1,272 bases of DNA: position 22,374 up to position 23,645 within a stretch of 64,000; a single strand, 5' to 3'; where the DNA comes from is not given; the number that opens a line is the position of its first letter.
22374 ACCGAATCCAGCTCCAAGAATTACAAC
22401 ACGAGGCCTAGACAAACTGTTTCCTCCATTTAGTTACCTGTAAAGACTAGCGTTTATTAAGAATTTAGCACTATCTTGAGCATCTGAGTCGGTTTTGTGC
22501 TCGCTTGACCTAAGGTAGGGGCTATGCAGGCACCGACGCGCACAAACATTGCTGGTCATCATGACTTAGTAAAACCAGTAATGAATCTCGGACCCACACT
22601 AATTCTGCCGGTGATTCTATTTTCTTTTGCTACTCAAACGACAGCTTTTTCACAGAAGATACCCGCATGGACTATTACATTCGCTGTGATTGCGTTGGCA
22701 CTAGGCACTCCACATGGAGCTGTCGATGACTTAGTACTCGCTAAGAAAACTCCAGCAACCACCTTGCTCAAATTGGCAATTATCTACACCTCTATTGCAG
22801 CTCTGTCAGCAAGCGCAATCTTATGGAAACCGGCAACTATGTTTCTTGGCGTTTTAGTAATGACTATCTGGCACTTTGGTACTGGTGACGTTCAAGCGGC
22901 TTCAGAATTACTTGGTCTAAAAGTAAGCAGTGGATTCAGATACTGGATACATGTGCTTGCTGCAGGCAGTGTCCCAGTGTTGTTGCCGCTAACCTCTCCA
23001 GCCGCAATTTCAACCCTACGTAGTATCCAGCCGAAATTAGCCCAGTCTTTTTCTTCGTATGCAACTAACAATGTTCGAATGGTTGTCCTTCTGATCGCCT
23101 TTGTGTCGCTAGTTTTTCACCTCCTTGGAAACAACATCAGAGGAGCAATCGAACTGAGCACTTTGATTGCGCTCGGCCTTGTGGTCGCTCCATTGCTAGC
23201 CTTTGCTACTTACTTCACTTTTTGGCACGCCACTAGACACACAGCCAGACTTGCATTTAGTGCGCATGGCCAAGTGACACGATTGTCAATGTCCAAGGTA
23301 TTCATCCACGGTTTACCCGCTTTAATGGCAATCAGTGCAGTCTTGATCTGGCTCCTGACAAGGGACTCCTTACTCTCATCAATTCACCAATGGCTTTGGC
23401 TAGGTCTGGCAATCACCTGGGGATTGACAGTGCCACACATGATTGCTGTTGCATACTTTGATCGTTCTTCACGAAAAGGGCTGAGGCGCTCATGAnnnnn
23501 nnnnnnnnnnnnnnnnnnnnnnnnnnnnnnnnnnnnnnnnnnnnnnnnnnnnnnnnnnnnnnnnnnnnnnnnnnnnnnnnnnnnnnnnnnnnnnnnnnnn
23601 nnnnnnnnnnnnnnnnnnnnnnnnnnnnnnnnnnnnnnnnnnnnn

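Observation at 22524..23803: Retinal synthase blh translationally coupled to a mini GerE/LuxR HTH protein with a Cys-rich tail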

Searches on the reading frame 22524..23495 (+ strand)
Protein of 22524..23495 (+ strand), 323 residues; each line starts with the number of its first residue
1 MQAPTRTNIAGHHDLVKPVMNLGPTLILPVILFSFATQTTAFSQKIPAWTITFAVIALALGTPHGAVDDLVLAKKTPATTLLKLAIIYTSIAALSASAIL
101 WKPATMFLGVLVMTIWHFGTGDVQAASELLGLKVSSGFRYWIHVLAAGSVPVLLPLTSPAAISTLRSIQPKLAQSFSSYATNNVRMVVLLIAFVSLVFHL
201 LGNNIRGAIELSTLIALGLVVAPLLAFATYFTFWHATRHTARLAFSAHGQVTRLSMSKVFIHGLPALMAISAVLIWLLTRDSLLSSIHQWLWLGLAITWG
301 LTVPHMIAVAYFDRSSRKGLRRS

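Call 3: search_protein_families(library=pfam, proteins=[window:22524-23495:+], max_evalue=0.1)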
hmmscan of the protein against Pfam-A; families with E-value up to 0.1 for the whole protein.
window:22524-23495:+ (323 aa): 1 family
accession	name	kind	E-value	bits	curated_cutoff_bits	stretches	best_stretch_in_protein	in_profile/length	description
PF15461.11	BCD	-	5.3e-28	98.8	28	1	56-312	2-266/267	Beta-carotene 15,15'-dioxygenase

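Call 4: search_protein_families(library=ncbifam, proteins=[window:22524-23495:+], max_evalue=0.1)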
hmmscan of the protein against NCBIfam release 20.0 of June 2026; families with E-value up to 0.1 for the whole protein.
window:22524-23495:+ (323 aa): 1 family
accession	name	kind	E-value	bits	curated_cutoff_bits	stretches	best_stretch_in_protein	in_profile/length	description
TIGR03753.1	blh_monoox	subfamily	6.5e-34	117.7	95.25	1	53-309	3-259/260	beta-carotene 15,15'-dioxygenase, Brp/Blh family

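Call 22: find_homologous_proteins(query=window:22524-23492:+, max_evalue=0.00001)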
Query window:22524-23492:+ (323 aa): 170 proteins with E <= 0.00001 among 8000 candidates; the best 120 are listed.
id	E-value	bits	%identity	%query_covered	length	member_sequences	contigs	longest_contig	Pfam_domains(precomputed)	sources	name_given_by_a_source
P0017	1.9e-200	683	100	100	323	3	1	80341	PF15461.12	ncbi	-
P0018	1.3e-166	572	83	99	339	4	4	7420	PF15461.12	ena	-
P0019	3.7e-144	498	71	100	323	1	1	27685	PF15461.12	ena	-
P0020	8.0e-136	470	71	94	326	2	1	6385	PF15461.12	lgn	-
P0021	7.9e-76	273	48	93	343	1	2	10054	PF15461.12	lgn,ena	-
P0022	9.8e-75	270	48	89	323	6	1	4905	PF15461.12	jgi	-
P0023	1.0e-73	267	49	90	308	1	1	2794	PF15461.12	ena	-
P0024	1.5e-73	266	46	93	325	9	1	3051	PF15461.12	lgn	-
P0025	2.8e-73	265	47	93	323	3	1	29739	PF15461.12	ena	-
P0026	2.8e-73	265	49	89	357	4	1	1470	PF15461.12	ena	-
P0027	2.9e-73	265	47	90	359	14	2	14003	PF15461.12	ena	-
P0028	2.9e-73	265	47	93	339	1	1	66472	PF15461.12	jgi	jgi:beta-carotene 15,15'-dioxygenase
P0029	1.6e-72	263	47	91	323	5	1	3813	PF15461.12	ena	-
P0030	3.7e-72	261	46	97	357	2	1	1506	PF15461.12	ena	-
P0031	4.8e-72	261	45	93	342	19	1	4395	PF15461.12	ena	-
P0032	1.5e-71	259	46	94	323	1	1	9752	PF15461.12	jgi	jgi:beta-carotene 15,15'-dioxygenase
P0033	1.5e-71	259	46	93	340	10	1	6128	PF15461.12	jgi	jgi:Brp/Blh family beta-carotene 15,15'-monooxygenase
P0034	4.7e-71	258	46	93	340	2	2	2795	PF15461.12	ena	-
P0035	5.8e-71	258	45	93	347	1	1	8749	PF15461.12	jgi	jgi:beta-carotene 15,15'-dioxygenase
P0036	1.0e-70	257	46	93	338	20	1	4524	PF15461.12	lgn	-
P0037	3.1e-70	255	45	93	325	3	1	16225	PF15461.12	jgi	-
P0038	3.3e-69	252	46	93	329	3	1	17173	PF15461.12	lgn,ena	-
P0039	5.2e-69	251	46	92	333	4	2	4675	PF15461.12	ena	-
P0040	7.8e-68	247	46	95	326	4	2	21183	PF15461.12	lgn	-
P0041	4.4e-67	245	45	93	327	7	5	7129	PF15461.12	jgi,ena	jgi:Brp/Blh family beta-carotene 15,15'-monooxygenase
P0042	2.2e-66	242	47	94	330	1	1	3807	PF15461.12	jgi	-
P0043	3.0e-66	242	44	94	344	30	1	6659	PF15461.12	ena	-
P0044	2.8e-65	239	45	94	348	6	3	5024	PF15461.12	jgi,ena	jgi:Brp/Blh family beta-carotene 15,15'-monooxygenase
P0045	6.0e-65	238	48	93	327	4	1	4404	PF15461.12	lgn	-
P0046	7.5e-65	237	45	93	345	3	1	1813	PF15461.12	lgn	-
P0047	9.5e-65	237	45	93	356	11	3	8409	PF15461.12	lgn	-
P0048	9.8e-65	237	48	93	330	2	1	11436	PF15461.12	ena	-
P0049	1.8e-64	236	47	96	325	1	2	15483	PF15461.12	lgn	-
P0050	1.8e-64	236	44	96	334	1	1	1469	PF15461.12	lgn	-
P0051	2.0e-64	236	47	96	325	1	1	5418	PF15461.12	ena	-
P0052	2.3e-64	236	43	90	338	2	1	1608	PF15461.12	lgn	-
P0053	2.6e-64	236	47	94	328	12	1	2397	PF15461.12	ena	-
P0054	2.9e-64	236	46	93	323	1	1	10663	PF15461.12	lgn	-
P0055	4.1e-64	235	47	96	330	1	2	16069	PF15461.12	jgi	jgi:Brp/Blh family beta-carotene 15,15'-monooxygenase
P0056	5.4e-64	235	46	94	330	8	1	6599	PF15461.12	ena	-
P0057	1.6e-63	233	47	96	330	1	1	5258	PF15461.12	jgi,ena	-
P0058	2.1e-63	233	46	93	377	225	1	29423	PF15461.12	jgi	-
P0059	2.3e-63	233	47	93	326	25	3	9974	PF15461.12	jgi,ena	-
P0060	2.4e-63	233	47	96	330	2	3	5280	PF15461.12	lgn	-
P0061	2.8e-63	232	47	93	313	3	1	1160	PF15461.12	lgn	-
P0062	3.6e-63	232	46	83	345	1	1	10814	PF15461.12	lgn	-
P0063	5.1e-63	231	45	93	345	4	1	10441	PF15461.12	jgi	jgi:Brp/Blh family beta-carotene 15,15'-monooxygenase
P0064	6.3e-63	231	46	93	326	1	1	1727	PF15461.12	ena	-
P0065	6.7e-63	231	45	98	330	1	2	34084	PF15461.12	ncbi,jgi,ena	jgi:Brp/Blh family beta-carotene 15,15'-monooxygenase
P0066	6.7e-63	231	46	93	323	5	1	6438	PF15461.12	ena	-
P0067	7.4e-63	231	44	94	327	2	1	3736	PF15461.12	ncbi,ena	-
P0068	7.4e-63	231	46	93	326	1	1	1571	PF15461.12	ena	-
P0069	8.5e-63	231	46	96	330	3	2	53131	PF15461.12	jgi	jgi:Brp/Blh family beta-carotene 15,15'-monooxygenase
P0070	1.1e-62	230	45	93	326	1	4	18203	PF15461.12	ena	-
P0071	1.1e-62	230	45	93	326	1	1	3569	PF15461.12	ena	-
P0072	1.3e-62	230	46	93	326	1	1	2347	PF15461.12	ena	-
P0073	1.5e-62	230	47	95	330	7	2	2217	PF15461.12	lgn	-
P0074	1.6e-62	230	47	94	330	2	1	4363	PF15461.12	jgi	jgi:Brp/Blh family beta-carotene 15,15'-monooxygenase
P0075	2.1e-62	229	45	93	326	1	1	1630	PF15461.12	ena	-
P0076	2.9e-62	229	46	93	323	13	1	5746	PF15461.12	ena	-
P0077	3.1e-62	229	43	90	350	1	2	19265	PF15461.12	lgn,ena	-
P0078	3.4e-62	229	45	93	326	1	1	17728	PF15461.12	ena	-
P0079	3.6e-62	229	47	96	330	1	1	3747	PF15461.12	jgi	jgi:Brp/Blh family beta-carotene 15,15'-monooxygenase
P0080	4.0e-62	228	47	93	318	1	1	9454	PF15461.12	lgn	-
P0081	4.1e-62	228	47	79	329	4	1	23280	PF15461.12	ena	-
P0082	4.5e-62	228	45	97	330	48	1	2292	PF15461.12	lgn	-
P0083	4.5e-62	228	45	93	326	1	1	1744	PF15461.12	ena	-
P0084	4.8e-62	228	44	91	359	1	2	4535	PF15461.12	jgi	jgi:beta-carotene 15,15'-dioxygenase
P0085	6.4e-62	228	44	98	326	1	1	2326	PF15461.12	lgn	-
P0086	7.5e-62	228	44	93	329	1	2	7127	PF15461.12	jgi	-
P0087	7.8e-62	228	44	93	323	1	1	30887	PF15461.12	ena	-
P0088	9.8e-62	227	47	98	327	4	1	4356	PF15461.12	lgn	-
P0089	9.8e-62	227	46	93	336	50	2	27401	PF15461.12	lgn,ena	-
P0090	1.0e-61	227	47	83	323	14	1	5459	PF15461.12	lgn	-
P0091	1.1e-61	227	45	93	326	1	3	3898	PF15461.12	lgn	-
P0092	1.2e-61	227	46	93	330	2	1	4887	PF15461.12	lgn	-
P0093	1.2e-61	227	46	83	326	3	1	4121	PF15461.12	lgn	-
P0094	1.3e-61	227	45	93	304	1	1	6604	PF15461.12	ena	-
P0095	1.6e-61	227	45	93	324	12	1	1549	PF15461.12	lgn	-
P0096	1.8e-61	226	44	93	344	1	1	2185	PF15461.12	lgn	-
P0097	2.0e-61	226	44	93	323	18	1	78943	PF15461.12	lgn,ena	-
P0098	2.1e-61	226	44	93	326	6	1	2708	PF15461.12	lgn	-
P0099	2.3e-61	226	46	94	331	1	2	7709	PF15461.12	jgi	jgi:Brp/Blh family beta-carotene 15,15'-monooxygenase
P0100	2.5e-61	226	44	97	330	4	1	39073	PF15461.12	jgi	jgi:Brp/Blh family beta-carotene 15,15'-monooxygenase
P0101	2.5e-61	226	45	94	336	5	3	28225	PF15461.12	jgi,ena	-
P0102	3.1e-61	226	44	93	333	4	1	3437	PF15461.12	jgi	jgi:Brp/Blh family beta-carotene 15,15'-monooxygenase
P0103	3.2e-61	226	42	92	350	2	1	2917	PF15461.12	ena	-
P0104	3.2e-61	226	44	93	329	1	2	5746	PF15461.12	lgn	-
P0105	5.6e-61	225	43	94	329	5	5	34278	PF15461.12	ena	-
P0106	6.9e-61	224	45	95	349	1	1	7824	PF15461.12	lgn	-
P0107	7.3e-61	224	46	91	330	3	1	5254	PF15461.12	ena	-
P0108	7.5e-61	224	45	93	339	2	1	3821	PF15461.12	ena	-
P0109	8.2e-61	224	46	93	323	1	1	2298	PF15461.12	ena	-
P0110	8.8e-61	224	45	93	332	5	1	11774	PF15461.12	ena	-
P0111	9.5e-61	224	43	93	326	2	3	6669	PF15461.12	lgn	-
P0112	9.5e-61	224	43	93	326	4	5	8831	PF15461.12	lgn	-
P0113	1.0e-60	224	44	96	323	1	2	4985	PF15461.12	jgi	jgi:Brp/Blh family beta-carotene 15,15'-monooxygenase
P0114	1.2e-60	224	44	93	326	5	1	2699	PF15461.12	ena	-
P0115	1.3e-60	224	45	83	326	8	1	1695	PF15461.12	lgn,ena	-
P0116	1.4e-60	223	46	89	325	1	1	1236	PF15461.12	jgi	jgi:Brp/Blh family beta-carotene 15,15'-monooxygenase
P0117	1.6e-60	223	45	93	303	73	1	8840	PF15461.12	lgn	-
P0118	1.7e-60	223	44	90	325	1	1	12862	PF15461.12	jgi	-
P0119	1.9e-60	223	44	93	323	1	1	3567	PF15461.12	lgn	-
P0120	2.3e-60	223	45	93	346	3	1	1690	PF15461.12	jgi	-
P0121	2.6e-60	223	43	93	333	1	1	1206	PF15461.12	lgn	-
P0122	2.7e-60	222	44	93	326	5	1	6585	PF15461.12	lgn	-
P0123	3.5e-60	222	44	93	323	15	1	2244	PF15461.12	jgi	-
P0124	4.2e-60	222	44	93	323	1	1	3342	PF15461.12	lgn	-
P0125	5.9e-60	221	44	93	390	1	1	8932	PF15461.12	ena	-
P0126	6.2e-60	221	44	93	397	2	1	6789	PF15461.12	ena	-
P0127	8.0e-60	221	44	93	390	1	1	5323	PF15461.12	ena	-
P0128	8.0e-60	221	43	93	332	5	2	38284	PF15461.12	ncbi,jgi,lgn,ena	jgi:Brp/Blh family beta-carotene 15,15'-monooxygenase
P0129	8.4e-60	221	44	93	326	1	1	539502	PF15461.12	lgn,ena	-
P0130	8.8e-60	221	44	93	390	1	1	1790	PF15461.12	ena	-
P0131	9.1e-60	221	44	94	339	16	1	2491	PF15461.12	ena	-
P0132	1.0e-59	221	44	94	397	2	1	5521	PF15461.12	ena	-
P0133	1.3e-59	220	43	93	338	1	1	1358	PF15461.12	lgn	-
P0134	1.6e-59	220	44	94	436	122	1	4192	PF15461.12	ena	-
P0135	1.8e-59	220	43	94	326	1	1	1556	PF15461.12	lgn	-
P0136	1.9e-59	220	45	93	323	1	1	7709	PF15461.12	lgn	-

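Call 23: find_encoding_contigs(protein=P0017, flank=2000, max_places=2)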
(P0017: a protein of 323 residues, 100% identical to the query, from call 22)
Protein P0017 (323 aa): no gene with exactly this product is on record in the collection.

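Call 24: find_encoding_contigs(protein=P0019, flank=6000, max_places=2)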
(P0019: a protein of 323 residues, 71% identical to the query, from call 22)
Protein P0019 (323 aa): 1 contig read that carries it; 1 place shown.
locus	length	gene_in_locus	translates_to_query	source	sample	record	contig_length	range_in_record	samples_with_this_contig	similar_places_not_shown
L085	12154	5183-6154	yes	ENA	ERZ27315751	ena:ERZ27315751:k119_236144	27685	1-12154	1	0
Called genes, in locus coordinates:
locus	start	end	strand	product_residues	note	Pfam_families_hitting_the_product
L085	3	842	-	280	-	?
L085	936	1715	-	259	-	PF00196:GerE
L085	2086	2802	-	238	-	PF12679:ABC2_membrane_2 (weak), PF10920:DUF2705, PF12730:ABC2_membrane_4 (weak)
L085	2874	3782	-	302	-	PF00005:ABC_tran, PF13304:AAA_21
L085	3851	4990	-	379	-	PF07992:Pyr_redox_2, PF00070:Pyr_redox, PF22366:NDH2_C (weak)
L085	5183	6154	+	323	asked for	PF15461:BCD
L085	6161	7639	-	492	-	PF01073:3Beta_HSD (weak), PF01370:Epimerase, PF05368:NmrA, PF13460:NAD_binding_10, PF16363:GDP_Man_Dehyd (weak), PF11066:DUF2867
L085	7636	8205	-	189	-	PF06197:DUF998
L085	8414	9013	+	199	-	PF14219:DUF4328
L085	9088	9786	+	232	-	PF01048:PNP_UDP_1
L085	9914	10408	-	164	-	-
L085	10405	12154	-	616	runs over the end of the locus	PF01807:Zn_ribbon_DnaG, PF08275:DNAG_N, PF01751:Toprim, PF13155:Toprim_2, PF13662:Toprim_4, PF10410:DnaB_bind, PF08278:DnaG_DnaB_bind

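Call 25: find_encoding_contigs(protein=P0028, flank=6000, max_places=2)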
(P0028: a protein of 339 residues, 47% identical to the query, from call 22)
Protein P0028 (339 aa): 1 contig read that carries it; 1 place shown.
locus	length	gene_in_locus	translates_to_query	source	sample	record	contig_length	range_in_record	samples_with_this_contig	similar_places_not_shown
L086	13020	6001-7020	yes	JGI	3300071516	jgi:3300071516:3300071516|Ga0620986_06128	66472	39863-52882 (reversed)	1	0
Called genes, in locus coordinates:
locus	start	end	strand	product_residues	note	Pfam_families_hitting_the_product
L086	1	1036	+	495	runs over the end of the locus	PF01073:3Beta_HSD (weak), PF01370:Epimerase, PF05368:NmrA, PF13460:NAD_binding_10, PF11066:DUF2867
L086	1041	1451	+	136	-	PF01152:Bac_globin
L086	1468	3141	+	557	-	PF00128:Alpha-amylase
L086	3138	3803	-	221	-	PF26035:DUF8010 (weak), PF26572:DUF8185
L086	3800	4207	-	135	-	PF20791:Acyl-ACP_TE_C (weak), PF13279:4HBT_2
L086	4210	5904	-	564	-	PF02463:SMC_N (faint), PF00005:ABC_tran, PF00931:NB-ARC (faint), PF13304:AAA_21 (faint), PF13401:AAA_22 (faint), PF13476:AAA_23 (faint), PF12848:ABC_tran_Xtn, PF00005:ABC_tran, +1 more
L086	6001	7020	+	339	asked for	PF15461:BCD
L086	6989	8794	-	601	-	PF00578:AhpC-TSA, PF08534:Redoxin (weak), PF13905:Thioredoxin_8, PF01436:NHL (faint)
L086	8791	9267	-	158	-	PF13380:CoA_binding_2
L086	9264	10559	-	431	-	PF01053:Cys_Met_Meta_PP, PF00155:Aminotran_1_2 (weak), PF01041:DegT_DnrJ_EryC1 (weak), PF00266:Aminotran_5 (weak)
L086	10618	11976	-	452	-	PF00296:Bac_luciferase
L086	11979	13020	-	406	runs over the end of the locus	PF02771:Acyl-CoA_dh_N (weak), PF08028:Acyl-CoA_dh_2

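Call 58: find_encoding_contigs(protein=P0020, flank=5000, max_places=2)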
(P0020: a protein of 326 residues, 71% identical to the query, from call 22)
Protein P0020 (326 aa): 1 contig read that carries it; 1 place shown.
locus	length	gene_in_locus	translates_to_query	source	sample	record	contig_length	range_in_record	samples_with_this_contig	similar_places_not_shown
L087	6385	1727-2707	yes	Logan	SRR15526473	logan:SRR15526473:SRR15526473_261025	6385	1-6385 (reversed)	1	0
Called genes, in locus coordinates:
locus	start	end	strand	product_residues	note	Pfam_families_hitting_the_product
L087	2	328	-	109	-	?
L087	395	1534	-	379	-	PF07992:Pyr_redox_2, PF00070:Pyr_redox, PF22366:NDH2_C (weak)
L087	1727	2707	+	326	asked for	PF15461:BCD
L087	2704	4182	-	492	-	PF01073:3Beta_HSD (weak), PF01370:Epimerase, PF05368:NmrA, PF13460:NAD_binding_10, PF16363:GDP_Man_Dehyd (weak), PF11066:DUF2867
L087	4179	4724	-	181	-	PF06197:DUF998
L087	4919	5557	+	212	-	PF14219:DUF4328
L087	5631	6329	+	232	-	PF01048:PNP_UDP_1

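Call 59: find_encoding_contigs(protein=P0021, flank=5000, max_places=2)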
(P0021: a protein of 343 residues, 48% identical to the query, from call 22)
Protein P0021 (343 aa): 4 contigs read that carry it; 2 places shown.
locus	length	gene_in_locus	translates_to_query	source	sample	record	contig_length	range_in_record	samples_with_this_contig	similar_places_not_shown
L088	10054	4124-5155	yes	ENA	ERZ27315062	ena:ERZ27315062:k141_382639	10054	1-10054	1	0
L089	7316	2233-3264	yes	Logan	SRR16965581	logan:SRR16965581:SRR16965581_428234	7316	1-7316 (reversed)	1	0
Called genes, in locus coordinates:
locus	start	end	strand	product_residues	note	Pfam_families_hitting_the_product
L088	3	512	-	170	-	?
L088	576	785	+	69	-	-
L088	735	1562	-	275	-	PF01036:Bac_rhodopsin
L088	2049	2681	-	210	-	PF07884:VKOR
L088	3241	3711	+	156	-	PF05239:PRC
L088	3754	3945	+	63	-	PF05532:CsbD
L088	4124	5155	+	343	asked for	PF15461:BCD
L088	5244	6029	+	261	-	PF00005:ABC_tran, PF13304:AAA_21 (faint)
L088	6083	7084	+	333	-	PF13379:NMT1_2 (weak), PF12974:Phosphonate-bd, PF09084:NMT1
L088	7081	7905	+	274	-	PF00528:BPD_transp_1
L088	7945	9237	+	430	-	PF01053:Cys_Met_Meta_PP, PF00266:Aminotran_5 (faint), PF01041:DegT_DnrJ_EryC1 (weak)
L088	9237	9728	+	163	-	PF13380:CoA_binding_2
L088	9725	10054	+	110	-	?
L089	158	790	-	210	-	PF07884:VKOR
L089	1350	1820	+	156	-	PF05239:PRC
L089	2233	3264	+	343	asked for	PF15461:BCD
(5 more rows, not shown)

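Call 64: find_related_loci(query=A6, collection=metagenome_contigs, flank=6000)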
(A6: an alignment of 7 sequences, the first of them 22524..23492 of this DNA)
Query A6 (323 aa) in metagenome_contigs; peptide patterns used: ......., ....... (x = any residue, [..] = any of these).
159 stretches matched a pattern; 1 encode a relative of the query (tblastn E <= 1e-3); 1 distinct loci.
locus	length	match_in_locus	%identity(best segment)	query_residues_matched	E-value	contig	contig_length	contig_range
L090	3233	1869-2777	45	19-318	2e-63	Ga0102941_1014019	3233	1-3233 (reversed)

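Call 65: find_encoding_contigs(protein=P0018, flank=6000, max_places=4)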
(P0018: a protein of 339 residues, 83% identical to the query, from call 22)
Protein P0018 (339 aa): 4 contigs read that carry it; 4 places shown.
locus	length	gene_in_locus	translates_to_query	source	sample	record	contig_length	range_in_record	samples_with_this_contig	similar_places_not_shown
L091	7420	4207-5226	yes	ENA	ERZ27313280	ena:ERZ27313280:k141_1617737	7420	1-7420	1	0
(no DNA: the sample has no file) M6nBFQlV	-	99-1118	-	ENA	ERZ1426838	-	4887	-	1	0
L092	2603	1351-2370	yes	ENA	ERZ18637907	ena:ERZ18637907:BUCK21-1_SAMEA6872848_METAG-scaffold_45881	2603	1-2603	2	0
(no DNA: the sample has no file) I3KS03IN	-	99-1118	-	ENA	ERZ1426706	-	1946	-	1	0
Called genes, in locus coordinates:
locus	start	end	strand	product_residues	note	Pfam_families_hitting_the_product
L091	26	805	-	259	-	PF00196:GerE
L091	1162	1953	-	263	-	PF12730:ABC2_membrane_4, PF12679:ABC2_membrane_2 (weak), PF10920:DUF2705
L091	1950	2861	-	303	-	PF00005:ABC_tran, PF13304:AAA_21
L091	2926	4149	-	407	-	PF07992:Pyr_redox_2, PF13450:NAD_binding_8 (faint), PF00070:Pyr_redox, PF22366:NDH2_C (weak)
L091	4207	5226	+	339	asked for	PF15461:BCD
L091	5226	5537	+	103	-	-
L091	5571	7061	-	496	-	PF01073:3Beta_HSD (weak), PF01370:Epimerase, PF05368:NmrA, PF13460:NAD_binding_10, PF16363:GDP_Man_Dehyd (faint), PF11066:DUF2867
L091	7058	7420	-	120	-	?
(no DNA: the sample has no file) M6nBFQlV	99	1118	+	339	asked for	PF15461:BCD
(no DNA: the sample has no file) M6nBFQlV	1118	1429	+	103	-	-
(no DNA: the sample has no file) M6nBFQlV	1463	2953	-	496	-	PF01073:3Beta_HSD (weak), PF01370:Epimerase, PF05368:NmrA, PF13460:NAD_binding_10, PF16363:GDP_Man_Dehyd (faint), PF11066:DUF2867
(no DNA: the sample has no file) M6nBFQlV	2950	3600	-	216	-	PF06197:DUF998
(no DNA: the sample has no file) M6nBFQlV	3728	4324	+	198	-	PF14219:DUF4328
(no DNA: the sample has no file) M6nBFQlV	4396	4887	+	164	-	?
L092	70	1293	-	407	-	PF07992:Pyr_redox_2, PF13450:NAD_binding_8 (faint), PF00070:Pyr_redox, PF22366:NDH2_C (weak)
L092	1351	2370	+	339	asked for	PF15461:BCD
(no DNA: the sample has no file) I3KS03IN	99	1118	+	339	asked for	PF15461:BCD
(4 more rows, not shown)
